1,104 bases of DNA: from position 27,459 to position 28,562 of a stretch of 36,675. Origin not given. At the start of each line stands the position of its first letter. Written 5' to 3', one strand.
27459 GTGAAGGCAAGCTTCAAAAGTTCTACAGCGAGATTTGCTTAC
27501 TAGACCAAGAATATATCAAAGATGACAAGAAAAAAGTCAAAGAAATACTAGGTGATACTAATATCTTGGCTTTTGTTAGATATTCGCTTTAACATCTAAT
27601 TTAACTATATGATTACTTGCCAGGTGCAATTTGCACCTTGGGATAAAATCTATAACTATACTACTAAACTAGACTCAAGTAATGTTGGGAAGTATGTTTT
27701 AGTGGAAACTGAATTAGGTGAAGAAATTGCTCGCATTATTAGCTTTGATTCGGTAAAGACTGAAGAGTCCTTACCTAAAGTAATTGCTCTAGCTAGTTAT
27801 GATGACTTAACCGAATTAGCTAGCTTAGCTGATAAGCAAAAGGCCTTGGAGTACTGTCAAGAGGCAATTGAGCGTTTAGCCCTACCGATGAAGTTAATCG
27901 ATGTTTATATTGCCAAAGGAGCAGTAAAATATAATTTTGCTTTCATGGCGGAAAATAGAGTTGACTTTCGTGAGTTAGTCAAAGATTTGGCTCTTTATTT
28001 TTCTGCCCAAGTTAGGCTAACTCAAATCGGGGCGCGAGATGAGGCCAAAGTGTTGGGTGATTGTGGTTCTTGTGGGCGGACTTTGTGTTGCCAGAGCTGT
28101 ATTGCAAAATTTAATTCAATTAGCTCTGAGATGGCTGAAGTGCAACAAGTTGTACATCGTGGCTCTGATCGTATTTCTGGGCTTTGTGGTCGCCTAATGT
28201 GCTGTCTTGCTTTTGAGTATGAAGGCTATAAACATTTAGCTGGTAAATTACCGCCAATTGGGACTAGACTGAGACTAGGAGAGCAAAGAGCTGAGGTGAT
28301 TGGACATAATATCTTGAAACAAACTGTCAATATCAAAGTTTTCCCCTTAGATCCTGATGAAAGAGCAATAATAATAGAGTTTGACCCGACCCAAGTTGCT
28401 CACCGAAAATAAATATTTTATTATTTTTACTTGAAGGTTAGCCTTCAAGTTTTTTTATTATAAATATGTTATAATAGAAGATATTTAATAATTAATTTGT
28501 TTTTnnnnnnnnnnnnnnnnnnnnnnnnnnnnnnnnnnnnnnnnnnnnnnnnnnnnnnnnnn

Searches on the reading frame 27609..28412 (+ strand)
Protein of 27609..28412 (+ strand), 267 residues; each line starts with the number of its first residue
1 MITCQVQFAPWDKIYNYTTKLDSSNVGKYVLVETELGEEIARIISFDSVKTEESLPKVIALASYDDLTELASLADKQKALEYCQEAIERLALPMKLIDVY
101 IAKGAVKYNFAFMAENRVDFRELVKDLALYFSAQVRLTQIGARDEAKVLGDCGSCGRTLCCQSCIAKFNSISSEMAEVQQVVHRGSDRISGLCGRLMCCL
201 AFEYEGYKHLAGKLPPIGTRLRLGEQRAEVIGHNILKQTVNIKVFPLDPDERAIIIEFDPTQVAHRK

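Call 3: search_protein_families(library=pfam, proteins=[window:27609-28412:+], max_evalue=0.01)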
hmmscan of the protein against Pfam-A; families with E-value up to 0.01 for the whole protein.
window:27609-28412:+ (267 aa): 1 family
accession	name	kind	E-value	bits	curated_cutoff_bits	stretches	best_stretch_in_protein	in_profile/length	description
PF04468.17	PSP1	-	3.1e-19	69.5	27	1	57-140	2-86/86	PSP1 C-terminal conserved region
